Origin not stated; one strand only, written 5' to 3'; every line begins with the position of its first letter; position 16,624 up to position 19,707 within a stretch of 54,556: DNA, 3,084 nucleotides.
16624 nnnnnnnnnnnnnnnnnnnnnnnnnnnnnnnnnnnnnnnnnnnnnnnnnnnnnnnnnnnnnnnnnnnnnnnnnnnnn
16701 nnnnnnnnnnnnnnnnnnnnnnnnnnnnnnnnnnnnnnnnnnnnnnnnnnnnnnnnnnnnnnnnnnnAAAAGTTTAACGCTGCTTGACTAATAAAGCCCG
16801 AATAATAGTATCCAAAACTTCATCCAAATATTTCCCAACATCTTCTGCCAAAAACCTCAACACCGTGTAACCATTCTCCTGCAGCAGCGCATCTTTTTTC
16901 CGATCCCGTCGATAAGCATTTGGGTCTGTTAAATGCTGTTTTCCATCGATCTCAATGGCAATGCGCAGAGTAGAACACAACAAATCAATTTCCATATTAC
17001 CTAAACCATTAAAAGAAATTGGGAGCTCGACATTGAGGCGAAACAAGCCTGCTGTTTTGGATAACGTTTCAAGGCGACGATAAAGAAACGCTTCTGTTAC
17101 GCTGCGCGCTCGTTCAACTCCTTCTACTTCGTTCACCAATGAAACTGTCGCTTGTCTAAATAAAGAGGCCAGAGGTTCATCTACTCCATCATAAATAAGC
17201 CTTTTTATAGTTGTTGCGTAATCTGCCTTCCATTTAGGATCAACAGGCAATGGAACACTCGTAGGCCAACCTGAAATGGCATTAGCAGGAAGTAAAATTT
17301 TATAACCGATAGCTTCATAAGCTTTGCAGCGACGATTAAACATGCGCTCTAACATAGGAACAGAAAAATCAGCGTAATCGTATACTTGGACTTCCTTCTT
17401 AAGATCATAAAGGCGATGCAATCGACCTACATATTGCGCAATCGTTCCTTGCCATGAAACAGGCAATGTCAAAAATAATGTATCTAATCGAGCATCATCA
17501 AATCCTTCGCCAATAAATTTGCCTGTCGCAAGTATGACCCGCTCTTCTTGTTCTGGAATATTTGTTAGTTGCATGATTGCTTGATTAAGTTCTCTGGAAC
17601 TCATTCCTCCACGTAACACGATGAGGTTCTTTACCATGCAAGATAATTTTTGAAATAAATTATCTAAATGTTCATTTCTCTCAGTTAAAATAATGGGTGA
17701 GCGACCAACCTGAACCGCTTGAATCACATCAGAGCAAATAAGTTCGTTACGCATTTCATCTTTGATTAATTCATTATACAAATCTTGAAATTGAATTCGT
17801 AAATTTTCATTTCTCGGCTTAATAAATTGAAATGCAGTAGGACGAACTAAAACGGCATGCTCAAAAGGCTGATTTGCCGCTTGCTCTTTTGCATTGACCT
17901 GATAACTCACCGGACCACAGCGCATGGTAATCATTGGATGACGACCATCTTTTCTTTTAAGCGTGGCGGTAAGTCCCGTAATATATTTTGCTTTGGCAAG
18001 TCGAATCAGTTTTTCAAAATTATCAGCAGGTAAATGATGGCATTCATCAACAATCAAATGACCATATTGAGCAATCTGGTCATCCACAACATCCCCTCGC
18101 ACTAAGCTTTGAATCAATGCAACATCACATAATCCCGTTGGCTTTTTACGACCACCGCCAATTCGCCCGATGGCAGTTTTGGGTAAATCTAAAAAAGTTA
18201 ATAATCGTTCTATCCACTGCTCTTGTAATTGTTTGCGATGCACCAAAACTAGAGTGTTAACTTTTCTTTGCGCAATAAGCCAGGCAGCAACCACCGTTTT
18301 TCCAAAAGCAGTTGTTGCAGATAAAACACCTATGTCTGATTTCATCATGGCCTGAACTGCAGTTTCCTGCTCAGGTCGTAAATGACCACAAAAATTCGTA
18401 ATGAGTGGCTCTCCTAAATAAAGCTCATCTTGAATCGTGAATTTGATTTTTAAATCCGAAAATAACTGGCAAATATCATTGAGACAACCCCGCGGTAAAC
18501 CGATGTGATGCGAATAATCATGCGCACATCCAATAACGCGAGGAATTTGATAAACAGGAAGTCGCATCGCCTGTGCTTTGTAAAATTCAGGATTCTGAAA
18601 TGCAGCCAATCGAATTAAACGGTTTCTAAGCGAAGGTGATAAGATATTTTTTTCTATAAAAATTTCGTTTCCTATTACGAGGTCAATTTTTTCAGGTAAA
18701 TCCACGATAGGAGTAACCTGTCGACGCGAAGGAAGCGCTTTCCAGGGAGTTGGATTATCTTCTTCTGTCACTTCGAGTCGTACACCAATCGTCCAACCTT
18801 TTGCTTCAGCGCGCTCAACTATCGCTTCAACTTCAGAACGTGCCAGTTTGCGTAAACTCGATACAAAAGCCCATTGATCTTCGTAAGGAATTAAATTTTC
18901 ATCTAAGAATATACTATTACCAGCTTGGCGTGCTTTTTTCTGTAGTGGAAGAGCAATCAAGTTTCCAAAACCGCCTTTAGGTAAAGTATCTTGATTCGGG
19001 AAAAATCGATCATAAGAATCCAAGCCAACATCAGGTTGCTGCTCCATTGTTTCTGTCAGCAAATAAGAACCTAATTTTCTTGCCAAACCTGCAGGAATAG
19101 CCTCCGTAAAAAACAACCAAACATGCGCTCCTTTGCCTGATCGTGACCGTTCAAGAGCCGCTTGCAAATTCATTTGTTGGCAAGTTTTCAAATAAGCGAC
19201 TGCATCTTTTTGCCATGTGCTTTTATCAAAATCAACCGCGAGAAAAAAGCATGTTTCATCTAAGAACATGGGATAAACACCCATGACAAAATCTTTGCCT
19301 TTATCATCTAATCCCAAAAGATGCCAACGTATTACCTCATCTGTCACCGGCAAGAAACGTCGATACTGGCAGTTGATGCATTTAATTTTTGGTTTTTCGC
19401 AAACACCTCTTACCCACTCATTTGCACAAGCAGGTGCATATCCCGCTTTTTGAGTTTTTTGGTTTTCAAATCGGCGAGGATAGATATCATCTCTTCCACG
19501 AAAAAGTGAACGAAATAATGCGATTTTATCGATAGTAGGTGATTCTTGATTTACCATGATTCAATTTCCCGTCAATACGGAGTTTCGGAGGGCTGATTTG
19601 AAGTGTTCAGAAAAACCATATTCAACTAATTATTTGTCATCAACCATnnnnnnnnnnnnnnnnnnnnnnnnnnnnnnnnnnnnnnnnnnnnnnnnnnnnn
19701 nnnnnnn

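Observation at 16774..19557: Single 927-aa PrimPol + DExH helicase + DUF559 nuclease fusion: candidate one-gene conflict system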

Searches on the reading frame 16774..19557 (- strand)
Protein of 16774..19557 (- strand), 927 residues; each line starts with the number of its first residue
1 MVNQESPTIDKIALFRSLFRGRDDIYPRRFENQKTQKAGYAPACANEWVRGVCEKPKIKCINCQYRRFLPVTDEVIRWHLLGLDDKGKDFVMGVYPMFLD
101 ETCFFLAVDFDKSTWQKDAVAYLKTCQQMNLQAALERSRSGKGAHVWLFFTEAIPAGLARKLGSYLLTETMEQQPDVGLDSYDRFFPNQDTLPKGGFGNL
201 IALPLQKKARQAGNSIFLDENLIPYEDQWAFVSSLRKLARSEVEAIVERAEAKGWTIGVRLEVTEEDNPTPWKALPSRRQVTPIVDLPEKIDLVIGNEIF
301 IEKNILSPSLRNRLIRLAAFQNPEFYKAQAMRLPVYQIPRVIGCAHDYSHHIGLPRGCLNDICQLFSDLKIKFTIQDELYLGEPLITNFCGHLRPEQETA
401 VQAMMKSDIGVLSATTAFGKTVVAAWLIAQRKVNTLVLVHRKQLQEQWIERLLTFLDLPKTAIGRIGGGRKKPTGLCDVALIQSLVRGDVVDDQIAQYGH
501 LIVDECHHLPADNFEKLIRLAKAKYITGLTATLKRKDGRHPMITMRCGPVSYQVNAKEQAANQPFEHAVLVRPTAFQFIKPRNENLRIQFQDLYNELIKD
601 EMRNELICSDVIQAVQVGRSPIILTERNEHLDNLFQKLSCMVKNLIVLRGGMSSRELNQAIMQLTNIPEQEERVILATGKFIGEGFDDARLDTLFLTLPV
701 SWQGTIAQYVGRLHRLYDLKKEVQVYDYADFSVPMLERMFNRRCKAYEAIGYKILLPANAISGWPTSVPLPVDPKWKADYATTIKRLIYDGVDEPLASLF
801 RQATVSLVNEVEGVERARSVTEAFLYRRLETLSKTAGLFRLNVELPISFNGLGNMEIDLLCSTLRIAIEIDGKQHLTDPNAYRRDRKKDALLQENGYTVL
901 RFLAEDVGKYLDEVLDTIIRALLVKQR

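Call 5: search_protein_families(library=pfam, proteins=[window:16774-19557:-], max_evalue=0.1)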
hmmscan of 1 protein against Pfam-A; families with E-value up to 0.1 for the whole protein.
window:16774-19557:- (927 aa): 8 families
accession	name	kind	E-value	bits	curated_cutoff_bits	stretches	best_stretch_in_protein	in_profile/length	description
PF22548.2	AEP-TOTE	-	4.3e-98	328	27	1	10-245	1-229/230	TOTE conflict system, Archaeo-Eukaryotic Primase domain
PF04851.21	ResIII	-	2.3e-20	73.6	22.5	1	392-535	3-164/164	Type III restriction enzyme, res subunit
PF04480.18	DUF559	-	6.4e-12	45.8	20.6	1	852-922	41-108/109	Protein of unknown function (DUF559)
PF00270.35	DEAD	-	1.4e-09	38.3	26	1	395-535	2-162/167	DEAD/DEAH box helicase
PF18741.7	MTES_1575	-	5.6e-07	30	38.2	1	852-922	22-96/96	REase_MTES_1575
PF13401.12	AAA_22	-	6.1e-06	27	27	1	408-523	6-110/130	AAA domain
PF00271.37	Helicase_C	-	0.0028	18.3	23.5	1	615-716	12-109/110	Helicase conserved C-terminal domain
PF01896.25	DNA_primase_S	-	0.015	16.1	26.8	1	115-215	23-158/163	DNA primase small subunit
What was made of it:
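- On Pfam PF22548 AEP-TOTE domain family: 328 bits against a cut-off of 27, profile positions 1-229 of 230 (call 5)
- On TOTE conflict system (TPR, OB, TBP, Effector): AEP-TOTE domain plus a nuclease (call 5).
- Closest known: TOTE conflict systems. Same: The N-terminal domain is a full-length, high-scoring member of PF22548 (328 bits, call 5).
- Checked: Pfam (call 5) gives:
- The Pfam family name links this AEP domain to TOTE systems (call 5).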

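Call 6: search_protein_families(library=padloc, proteins=[window:16774-19557:-], max_evalue=0.1)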
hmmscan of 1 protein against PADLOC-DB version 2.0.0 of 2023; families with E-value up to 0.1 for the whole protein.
window:16774-19557:- (927 aa): 13 families
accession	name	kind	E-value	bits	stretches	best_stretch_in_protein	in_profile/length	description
PDLC01465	PrimPol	-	2.5e-91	304.1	1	8-320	19-275/276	"CAS-I,CAS-II,CAS-III,CAS-IV,CAS-V,CAS-VI; associated"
PDLC01101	PrimPol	-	5.6e-21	72.8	1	121-247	222-338/490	adaptation polymerase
PDLC02707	PbeA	-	2.9e-08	30.8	1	393-536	253-416/672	PbeA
PDLC02704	PbeA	-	4.3e-07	26.8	2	497-536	383-421/682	PbeA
PDLC03659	mREase_IV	-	1.1e-06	24.8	1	411-729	243-566/945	Type IV methyl-directed restriction enzyme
PDLC03658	mREase_IV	-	6.8e-05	18.8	1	404-538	240-376/953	Type IV methyl-directed restriction enzyme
PDLC03746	RT_UG10_large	-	0.00044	16.1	1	141-221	111-185/1688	DRT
PDLC00201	HamB2|HamB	-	0.00045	16.7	1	393-439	104-150/721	DEAD-box helicase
PDLC00180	HamB1|HamB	-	0.0024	14.4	1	394-439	102-147/709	DEAD-box helicase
PDLC02703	PbeA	-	0.015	11.9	1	396-453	250-312/626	PbeA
PDLC03960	SngC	-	0.026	11.3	1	392-433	24-65/720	-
PDLC02503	BrxHI|BrxHII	-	0.04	10.2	1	392-425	24-57/698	BrxHI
PDLC02706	PbeA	-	0.042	10.4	0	496-536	394-434/722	PbeA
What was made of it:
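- On Known single-gene helicase-nuclease defence systems (Hhe, Hna, Nhi): Only weak helicase-region hits appear, to PbeA, type IV REase, HamB, BrxH and others (call 6)
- Closest known: CRISPR-associated primase-polymerases. Same: The PADLOC 'CAS-associated PrimPol' profile PDLC01465 matches at E=2.5e-91 (call 6).
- Closest known: Single-gene helicase-nuclease defence proteins: Hhe. Different: No PADLOC Hhe, Hna or Druantia model matches (call 6).
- The domain belongs to the Pfam family named for a conflict system (call 5), and the strongest PADLOC hit is a PrimPol profile labelled CAS-associated (call 6).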

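Call 7: search_protein_families(library=ncbifam, proteins=[window:16774-19557:-], max_evalue=0.1)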
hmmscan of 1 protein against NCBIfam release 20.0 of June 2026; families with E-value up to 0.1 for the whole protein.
window:16774-19557:- (927 aa): 10 families
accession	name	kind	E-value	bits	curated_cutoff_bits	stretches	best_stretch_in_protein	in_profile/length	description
NF040561.1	PrimPol_Msp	equivalog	8.5e-21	74.1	200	2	117-257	217-352/515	CRISPR-associated primase-polymerase type A1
NF045503.1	repair_heli_XPB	equivalog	1.4e-17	63.4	610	1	392-558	183-360/548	DNA repair helicase XPB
NF053632.1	heli_RadD_YejH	equivalog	2.6e-13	49.1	720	2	393-532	3-150/573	DNA repair helicase RadD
TIGR00603.1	rad25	subfamily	1.5e-07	30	328.7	1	392-557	257-437/734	DNA repair helicase rad25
NF007294.0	PRK09767.1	equivalog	1.1e-05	25.5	218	1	852-922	43-110/117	DUF559 domain-containing protein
NF010337.0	PRK13766.1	equivalog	0.00033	18.9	610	1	401-510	25-145/781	Hef nuclease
TIGR00631.1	uvrb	equivalog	0.0027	16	750.1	1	409-456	31-78/658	excinuclease ABC subunit UvrB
NF008394.0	PRK11192.1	equivalog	0.0031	16.4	507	1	562-678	195-304/441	ATP-dependent RNA helicase SrmB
NF003673.1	PRK05298.1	equivalog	0.0053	15.2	743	1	408-456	30-78/653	excinuclease ABC subunit UvrB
NF042913.1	CyRepA1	equivalog_domain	0.021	13.8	200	0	414-506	9-94/595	plasmid replication protein, CyRepA1 family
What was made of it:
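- On XPB/Rad25 helicase family: NCBIfam XPB scores 63 bits against a cut-off of 610 (call 7).
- On CRISPR-associated PrimPol (CAPP, NF040561): 74 bits against a cut-off of 200 (call 7).
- Closest known: Archaeal XPB-Bax1 helicase-nuclease machinery. Different: The score is far below the NCBIfam XPB equivalog cut-off (63 against 610, call 7).
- No NCBIfam replication model reaches its cut-off; CyRepA1 scores 13.8 against 200 (call 7).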
